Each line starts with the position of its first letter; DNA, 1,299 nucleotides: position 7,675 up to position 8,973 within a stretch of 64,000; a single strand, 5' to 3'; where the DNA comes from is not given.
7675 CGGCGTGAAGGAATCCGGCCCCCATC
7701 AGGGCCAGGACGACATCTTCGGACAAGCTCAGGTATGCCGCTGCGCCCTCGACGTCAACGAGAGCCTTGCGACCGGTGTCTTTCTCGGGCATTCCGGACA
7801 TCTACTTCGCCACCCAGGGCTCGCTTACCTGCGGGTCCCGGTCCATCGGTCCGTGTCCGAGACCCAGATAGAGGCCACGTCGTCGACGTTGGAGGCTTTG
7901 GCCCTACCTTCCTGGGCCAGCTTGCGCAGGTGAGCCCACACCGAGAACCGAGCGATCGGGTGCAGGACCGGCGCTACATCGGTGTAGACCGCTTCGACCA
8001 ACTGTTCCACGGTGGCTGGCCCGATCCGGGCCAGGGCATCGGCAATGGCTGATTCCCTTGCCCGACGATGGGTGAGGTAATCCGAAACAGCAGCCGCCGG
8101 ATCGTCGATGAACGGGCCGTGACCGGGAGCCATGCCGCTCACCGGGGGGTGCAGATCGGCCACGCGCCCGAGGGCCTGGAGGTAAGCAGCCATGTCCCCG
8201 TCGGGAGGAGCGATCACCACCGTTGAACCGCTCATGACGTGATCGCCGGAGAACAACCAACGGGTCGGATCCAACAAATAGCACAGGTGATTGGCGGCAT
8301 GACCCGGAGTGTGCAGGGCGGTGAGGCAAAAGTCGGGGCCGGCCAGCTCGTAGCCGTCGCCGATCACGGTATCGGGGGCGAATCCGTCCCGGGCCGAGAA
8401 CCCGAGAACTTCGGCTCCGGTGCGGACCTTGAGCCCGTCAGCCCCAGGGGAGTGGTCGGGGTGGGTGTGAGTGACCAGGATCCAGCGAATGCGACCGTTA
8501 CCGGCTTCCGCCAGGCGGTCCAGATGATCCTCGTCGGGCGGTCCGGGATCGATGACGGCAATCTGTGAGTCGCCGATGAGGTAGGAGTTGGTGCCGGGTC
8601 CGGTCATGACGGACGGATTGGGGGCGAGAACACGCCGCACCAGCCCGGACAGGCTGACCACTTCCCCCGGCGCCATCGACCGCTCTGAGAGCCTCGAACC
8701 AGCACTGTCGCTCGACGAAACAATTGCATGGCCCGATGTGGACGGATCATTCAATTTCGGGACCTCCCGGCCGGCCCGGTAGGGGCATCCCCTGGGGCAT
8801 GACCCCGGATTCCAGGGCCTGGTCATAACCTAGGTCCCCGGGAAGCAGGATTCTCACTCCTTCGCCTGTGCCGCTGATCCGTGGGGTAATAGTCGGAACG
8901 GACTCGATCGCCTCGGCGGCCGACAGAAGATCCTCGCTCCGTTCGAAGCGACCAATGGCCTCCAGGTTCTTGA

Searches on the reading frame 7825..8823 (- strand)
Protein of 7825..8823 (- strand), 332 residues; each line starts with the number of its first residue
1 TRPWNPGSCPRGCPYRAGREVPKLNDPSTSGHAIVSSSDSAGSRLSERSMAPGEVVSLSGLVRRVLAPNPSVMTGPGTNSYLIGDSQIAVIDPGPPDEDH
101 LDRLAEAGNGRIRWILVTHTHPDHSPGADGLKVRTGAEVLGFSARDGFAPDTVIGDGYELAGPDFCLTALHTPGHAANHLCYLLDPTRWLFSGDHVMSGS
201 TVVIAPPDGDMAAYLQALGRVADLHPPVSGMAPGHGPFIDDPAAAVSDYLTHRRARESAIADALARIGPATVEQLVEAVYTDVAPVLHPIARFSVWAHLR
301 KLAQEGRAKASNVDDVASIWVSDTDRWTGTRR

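Call 39: find_encoding_contigs(protein=window:7825-8823:-, flank=10000, max_places=6)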
Protein window:7825-8823:- (332 aa): no gene with exactly this product is on record in the collection.
